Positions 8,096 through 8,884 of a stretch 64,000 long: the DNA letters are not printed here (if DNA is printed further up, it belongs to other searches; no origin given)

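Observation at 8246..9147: Truncated histidine-kinase-like membrane protein (DHp only, no ATPase) translationally coupled to a single-domain response regulator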

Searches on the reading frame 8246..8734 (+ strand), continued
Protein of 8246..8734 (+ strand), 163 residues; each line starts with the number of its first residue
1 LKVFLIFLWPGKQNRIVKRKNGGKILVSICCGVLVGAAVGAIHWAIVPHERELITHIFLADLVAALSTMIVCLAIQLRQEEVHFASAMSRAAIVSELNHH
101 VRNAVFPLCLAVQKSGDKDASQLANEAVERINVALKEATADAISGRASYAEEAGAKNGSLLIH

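Call 24: find_related_loci(query=A2, collection=genome_contigs, flank=4000)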
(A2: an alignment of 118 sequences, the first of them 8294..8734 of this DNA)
Query A2 (147 aa) in genome_contigs; peptide patterns used: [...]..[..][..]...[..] (x = any residue, [..] = any of these).
600 stretches matched a pattern (row limit reached: there are more); 375 encode a relative of the query (tblastn E <= 1e-3); the best 80 are kept; 80 distinct loci.
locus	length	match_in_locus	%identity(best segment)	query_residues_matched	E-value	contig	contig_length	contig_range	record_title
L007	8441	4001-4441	92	1-147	8e-90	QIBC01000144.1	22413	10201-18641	MAG: Acidobacteria bacterium isolate gp1 AA112 14_0929_09_20cm_scaffold_2067_curated, whole genome shotgun sequence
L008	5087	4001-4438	80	2-147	1e-76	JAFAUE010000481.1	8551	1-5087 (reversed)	MAG: Acidobacteriota bacterium isolate CP_BM_RX_2 BM_RX_k147_3292328, whole genome shotgun sequence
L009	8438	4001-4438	80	2-147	2e-76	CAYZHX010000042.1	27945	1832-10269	MAG TPA_asm: uncultured Terriglobales bacterium isolate SRP272529_co1_237 genome assembly, contig: NODE_2610_length_2794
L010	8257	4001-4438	80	2-147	8e-76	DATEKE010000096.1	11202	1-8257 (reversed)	MAG TPA_asm: Terriglobales bacterium isolate SMAG_U8882 k141_1782229, whole genome shotgun sequence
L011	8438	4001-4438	77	2-147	7e-73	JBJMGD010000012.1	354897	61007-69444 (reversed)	MAG: Terriglobales bacterium isolate H3_18_all_fractions_metab_conc_57_56_18 k255_1808580, whole genome shotgun sequence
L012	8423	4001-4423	73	1-143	3e-66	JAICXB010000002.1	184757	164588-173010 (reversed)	MAG: Acidobacteriales bacterium isolate LS_FP_2_bin.87 k141_956990_length_184757_cov_25.3922, whole genome shotgun seque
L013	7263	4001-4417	65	3-143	8e-60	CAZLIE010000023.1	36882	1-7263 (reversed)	MAG TPA_asm: uncultured Terriglobales bacterium isolate SRP272529_co1_248 genome assembly, contig: NODE_1579_length_3688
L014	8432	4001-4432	56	4-143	9e-52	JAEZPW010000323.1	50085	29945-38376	MAG: Acidobacteria bacterium isolate OH_CFB_66 k127_1984742, whole genome shotgun sequence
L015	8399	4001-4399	56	7-139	3e-51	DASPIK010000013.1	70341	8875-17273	MAG TPA_asm: Terriglobales bacterium isolate SMAG_U11981 k141_77084, whole genome shotgun sequence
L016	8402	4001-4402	58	4-137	2e-50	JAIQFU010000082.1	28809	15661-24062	MAG: Terriglobia bacterium isolate SRVP_31 SRVP18_core_1_40-35cm_scaffold_1051, whole genome shotgun sequence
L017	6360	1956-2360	57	6-143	2e-48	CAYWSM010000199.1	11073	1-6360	MAG TPA_asm: uncultured Terriglobales bacterium isolate binchicken_co84_108 genome assembly, contig: k141_1397276, whole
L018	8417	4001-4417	50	1-139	2e-38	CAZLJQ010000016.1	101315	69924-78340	MAG TPA_asm: uncultured Acidobacteriaceae bacterium isolate binchicken_co3_558 genome assembly, contig: NODE_488_length_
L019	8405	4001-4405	48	3-137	2e-37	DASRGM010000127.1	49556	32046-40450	MAG TPA_asm: Terriglobales bacterium isolate SMAG_U10058 k141_830526, whole genome shotgun sequence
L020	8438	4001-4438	43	1-146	2e-35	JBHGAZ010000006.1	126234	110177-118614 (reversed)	MAG: Terriglobales bacterium isolate SBS.BIN.64 SBSBIN64_contig_6, whole genome shotgun sequence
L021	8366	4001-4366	48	16-137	8e-35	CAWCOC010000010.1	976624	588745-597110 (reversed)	MAG: Terriglobia bacterium isolate MFD04944.bin.1.270 genome assembly, contig: contig_53269, whole genome shotgun sequen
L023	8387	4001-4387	47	3-132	1e-33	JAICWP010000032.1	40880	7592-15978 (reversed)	MAG: Acidobacteriales bacterium isolate LS_FP_2_bin.54 k141_2353494_length_40880_cov_25.1916, whole genome shotgun seque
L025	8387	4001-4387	47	12-136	7e-33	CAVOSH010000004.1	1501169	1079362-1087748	MAG: uncultured Acidobacteriaceae bacterium isolate MFD00008.bin.2.2 genome assembly, contig: contig_47955, whole genome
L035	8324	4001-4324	33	12-121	4e-12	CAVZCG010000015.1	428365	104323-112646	MAG: uncultured Acidobacteriaceae bacterium isolate MFD02248.bin.1.138 genome assembly, contig: contig_43858, whole geno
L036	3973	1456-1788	31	26-138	8e-12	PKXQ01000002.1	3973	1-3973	MAG: Acidobacteriaceae bacterium isolate palsa_280 73.20120500_P24.3_contig_3621, whole genome shotgun sequence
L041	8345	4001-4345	30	22-138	2e-11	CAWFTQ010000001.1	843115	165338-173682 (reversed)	MAG: uncultured Acidobacteriaceae bacterium isolate MFD09567.bin.1.113 genome assembly, contig: contig_22740, whole geno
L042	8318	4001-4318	32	41-143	2e-10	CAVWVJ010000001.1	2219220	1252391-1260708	MAG: uncultured Acidobacteriaceae bacterium isolate MFD09671.bin.1.42 genome assembly, contig: contig_18415, whole genom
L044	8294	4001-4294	33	26-125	9e-11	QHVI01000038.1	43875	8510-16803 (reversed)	MAG: Candidatus Angelobacter sp. Gp1-AA117 isolate gp1 AA117 14_0903_12_40cm_200_scaffold_83_curated, whole genome shotg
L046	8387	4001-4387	31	18-138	1e-10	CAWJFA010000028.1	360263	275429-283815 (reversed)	MAG: uncultured Acidobacteriota bacterium isolate MFD09222.bin.1.65 genome assembly, contig: contig_54230, whole genome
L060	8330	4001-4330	30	10-121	1e-9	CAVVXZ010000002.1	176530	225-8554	MAG: uncultured Acidobacteriaceae bacterium isolate MFD04570.bin.1.38 genome assembly, contig: contig_104101, whole geno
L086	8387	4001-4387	28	9-142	4e-9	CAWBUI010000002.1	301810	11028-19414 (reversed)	MAG: uncultured Acidobacteriaceae bacterium isolate MFD04580.bin.2.23 genome assembly, contig: contig_17208, whole genom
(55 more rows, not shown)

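Call 31: search_solved_structures(query=A2, max_evalue=10, show_alignments=5)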
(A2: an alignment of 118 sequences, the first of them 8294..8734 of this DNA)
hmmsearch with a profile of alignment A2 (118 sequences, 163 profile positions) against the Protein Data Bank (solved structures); distinct sequences matched with E-value up to 10: 16.
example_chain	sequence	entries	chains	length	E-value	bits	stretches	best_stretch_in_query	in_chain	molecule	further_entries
8u4x_A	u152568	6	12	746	0.21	14.6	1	64-121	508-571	histidine kinase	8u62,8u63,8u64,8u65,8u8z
7nfj_A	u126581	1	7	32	0.23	14.4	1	106-129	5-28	CC-Type2-(LaId)4-L28Y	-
7nfg_A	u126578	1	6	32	0.33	13.9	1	106-128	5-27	CC-Type2-(LaId)4-L14A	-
8ont_A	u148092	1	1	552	0.35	13.8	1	15-66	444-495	NRAMP related aluminium transporter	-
4pna_A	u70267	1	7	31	0.39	13.7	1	106-128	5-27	CC-Hept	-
7nfi_A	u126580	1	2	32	0.71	12.8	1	106-128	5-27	CC-Type2-(LaId)4-L7Y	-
6g67_A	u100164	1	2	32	0.75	12.7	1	106-128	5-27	CC-Type2-II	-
8qaf_A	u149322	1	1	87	1.1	12.2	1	106-132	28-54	sc-apCC-8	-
8wcn_A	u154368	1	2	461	1.6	11.7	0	16-79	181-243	Diguanylate cyclase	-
8ydm_C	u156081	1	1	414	1.7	11.6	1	7-42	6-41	Cytochrome c-554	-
9rcv_E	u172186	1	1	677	2.1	11.3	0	100-132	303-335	Antigen peptide transporter 2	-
5u1d_B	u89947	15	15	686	2.1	11.3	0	100-132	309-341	Antigen peptide transporter 2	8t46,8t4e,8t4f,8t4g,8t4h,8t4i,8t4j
9n63_B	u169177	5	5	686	2.1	11.3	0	100-132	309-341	Antigen peptide transporter 2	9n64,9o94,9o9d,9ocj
7vrj_3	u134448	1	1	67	3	10.8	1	13-60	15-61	Light-harvesting protein LH1 alpha3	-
6u8y_D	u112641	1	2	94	3.7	10.5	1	9-71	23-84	DUF4040 domain-containing protein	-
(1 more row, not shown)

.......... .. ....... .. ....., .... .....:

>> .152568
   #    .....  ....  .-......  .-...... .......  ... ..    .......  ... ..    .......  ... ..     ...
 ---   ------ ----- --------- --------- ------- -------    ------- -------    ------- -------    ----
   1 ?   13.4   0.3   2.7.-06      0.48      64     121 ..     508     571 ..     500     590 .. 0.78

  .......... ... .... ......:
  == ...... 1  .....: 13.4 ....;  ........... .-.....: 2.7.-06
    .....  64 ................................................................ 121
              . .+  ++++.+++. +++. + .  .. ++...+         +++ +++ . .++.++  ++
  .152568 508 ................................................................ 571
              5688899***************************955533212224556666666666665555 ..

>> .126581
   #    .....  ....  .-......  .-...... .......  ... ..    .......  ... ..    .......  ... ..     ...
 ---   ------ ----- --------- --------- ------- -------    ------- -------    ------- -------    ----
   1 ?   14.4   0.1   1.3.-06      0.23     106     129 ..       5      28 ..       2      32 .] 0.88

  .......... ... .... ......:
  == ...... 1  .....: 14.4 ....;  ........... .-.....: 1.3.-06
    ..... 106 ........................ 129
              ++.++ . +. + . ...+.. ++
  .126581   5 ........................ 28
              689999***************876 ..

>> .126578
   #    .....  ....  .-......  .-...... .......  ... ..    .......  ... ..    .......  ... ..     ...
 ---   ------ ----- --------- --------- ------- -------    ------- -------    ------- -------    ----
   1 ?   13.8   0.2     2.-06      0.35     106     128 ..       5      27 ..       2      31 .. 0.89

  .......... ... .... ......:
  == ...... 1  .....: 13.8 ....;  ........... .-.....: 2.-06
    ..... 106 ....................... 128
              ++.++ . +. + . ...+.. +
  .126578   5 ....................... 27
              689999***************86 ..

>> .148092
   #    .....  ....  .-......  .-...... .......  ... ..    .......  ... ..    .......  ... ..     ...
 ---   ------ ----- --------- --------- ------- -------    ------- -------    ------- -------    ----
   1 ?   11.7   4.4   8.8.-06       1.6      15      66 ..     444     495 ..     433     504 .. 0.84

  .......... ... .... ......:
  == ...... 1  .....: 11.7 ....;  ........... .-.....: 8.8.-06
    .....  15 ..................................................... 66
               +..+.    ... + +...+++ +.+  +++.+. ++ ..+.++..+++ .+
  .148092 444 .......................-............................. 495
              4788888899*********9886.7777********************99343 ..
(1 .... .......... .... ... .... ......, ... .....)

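Call 73: search_protein_families(library=pfam, proteins=[P0145, P0150, P0151, P0152, P0154, P0161, P0164, P0178, P0182, P0200], max_evalue=0.1)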
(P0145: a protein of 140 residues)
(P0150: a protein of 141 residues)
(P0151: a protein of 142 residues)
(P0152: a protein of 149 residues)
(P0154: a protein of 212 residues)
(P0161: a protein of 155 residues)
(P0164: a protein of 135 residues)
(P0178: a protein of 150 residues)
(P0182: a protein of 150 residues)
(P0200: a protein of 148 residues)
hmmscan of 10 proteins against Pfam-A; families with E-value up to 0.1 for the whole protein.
P0145 (140 aa): 2 families
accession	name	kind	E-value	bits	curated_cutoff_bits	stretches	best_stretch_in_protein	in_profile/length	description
PF00512.31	HisKA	-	0.025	15.1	26.9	1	76-116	5-45/66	His Kinase A (phospho-acceptor) domain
PF07568.18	HisKA_2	-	0.088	13.3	22.3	0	79-115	1-41/76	Histidine kinase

P0150 (141 aa): 1 family
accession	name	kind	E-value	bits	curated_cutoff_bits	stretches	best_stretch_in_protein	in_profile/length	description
PF00512.31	HisKA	-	1.1e-05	25.9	26.9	1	81-131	2-59/66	His Kinase A (phospho-acceptor) domain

P0151 (142 aa): 2 families
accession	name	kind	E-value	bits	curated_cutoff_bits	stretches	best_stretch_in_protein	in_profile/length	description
PF00512.31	HisKA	-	0.00018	21.9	26.9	1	72-120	2-50/66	His Kinase A (phospho-acceptor) domain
PF19053.6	EccD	-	0.04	13.3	30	1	2-79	241-316/339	EccD-like transmembrane domain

P0152 (149 aa): 0 families

P0154 (212 aa): 6 families
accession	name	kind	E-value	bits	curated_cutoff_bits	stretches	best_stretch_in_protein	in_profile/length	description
PF00512.31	HisKA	-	0.00039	20.9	26.9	1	92-135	2-52/66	His Kinase A (phospho-acceptor) domain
PF01694.28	Rhomboid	-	0.0022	18.7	22.6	1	35-94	46-99/143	Rhomboid domain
PF03706.18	LPG_synthase_TM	-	0.027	14.4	33.4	1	35-108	121-193/302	Lysylphosphatidylglycerol synthase TM region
PF20611.3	DUF6801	-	0.03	14.9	26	1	92-191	36-136/161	Family of unknown function (DUF6801)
PF21950.2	MINION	-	0.059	14.3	27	1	49-79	39-69/76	Protein myomixer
PF18920.5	DUF5671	-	0.077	13.3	28.4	0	26-96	7-71/132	Domain of unknown function (DUF5671)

P0161 (155 aa): 3 families
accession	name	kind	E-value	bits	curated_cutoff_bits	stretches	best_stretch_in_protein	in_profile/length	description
PF17363.7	DUF5388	-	0.04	14.8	26.1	1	84-113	9-38/64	Family of unknown function (DUF5388)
PF15968.10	RexB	-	0.062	14.2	27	1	8-88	42-122/139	Membrane-anchored ion channel, Abi component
PF24874.1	Piezo_THU9_anchor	-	0.089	12.6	28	0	16-108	46-138/238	Piezo, THU9 and anchor domain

P0164 (135 aa): 2 families
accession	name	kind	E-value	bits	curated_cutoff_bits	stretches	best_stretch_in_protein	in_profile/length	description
PF00512.31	HisKA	-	0.0035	17.8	26.9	1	77-117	4-51/66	His Kinase A (phospho-acceptor) domain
PF14350.11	Beta_protein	-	0.013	15.5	27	1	56-124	157-229/342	Beta protein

P0178 (150 aa): 2 families
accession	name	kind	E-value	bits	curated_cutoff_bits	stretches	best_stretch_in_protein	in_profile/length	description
PF00512.31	HisKA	-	0.021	15.3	26.9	1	82-121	5-44/66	His Kinase A (phospho-acceptor) domain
PF06738.18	ThrE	-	0.028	14.3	26.3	0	68-103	84-119/241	Putative threonine/serine exporter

P0182 (150 aa): 5 families
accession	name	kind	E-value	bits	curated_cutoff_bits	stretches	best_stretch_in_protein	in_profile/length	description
PF19744.4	DUF6232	-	0.011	16.6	27.4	1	9-96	31-99/117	Family of unknown function (DUF6232)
PF00512.31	HisKA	-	0.014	15.9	26.9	1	80-128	2-57/66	His Kinase A (phospho-acceptor) domain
PF17363.7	DUF5388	-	0.051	14.4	26.1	1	86-119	8-42/64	Family of unknown function (DUF5388)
PF17159.10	MASE3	-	0.07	13.2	31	1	10-74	107-171/226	Membrane-associated sensor domain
PF14802.11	TMEM192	-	0.076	12.6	25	1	52-98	64-110/236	TMEM192 family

P0200 (148 aa): 1 family
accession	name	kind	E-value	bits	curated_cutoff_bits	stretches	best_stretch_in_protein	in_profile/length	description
PF10797.14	YhfT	-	0.046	13.1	26.1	1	37-104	315-382/430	Protein of unknown function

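Call 75: search_protein_families(library=pfam, proteins=[L035:3245-3580:+, L036:1818-2159:+, L041:4390-4752:+, L014:3108-3512:+], max_evalue=0.01)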
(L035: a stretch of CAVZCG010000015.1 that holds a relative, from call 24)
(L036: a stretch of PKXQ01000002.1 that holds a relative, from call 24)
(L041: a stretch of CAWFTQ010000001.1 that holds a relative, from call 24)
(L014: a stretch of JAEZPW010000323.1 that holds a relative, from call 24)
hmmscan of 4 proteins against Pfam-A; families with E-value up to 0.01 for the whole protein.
L035:3245-3580:+ (112 aa): 0 families

L036:1818-2159:+ (114 aa): 2 families
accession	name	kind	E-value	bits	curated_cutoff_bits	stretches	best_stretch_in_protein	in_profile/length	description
PF00072.30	Response_reg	-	9e-13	48.8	30.2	1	6-83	1-78/111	Response regulator receiver domain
PF03709.21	OKR_DC_1_N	-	0.004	17.8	29.3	1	15-82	5-70/111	Orn/Lys/Arg decarboxylase, N-terminal domain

L041:4390-4752:+ (121 aa): 2 families
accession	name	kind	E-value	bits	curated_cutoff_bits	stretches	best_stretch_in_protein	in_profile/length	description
PF00072.30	Response_reg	-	3e-12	47.1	30.2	1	6-84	1-79/111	Response regulator receiver domain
PF03709.21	OKR_DC_1_N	-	0.0021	18.7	29.3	1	15-82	5-70/111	Orn/Lys/Arg decarboxylase, N-terminal domain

L014:3108-3512:+ (135 aa): 0 families
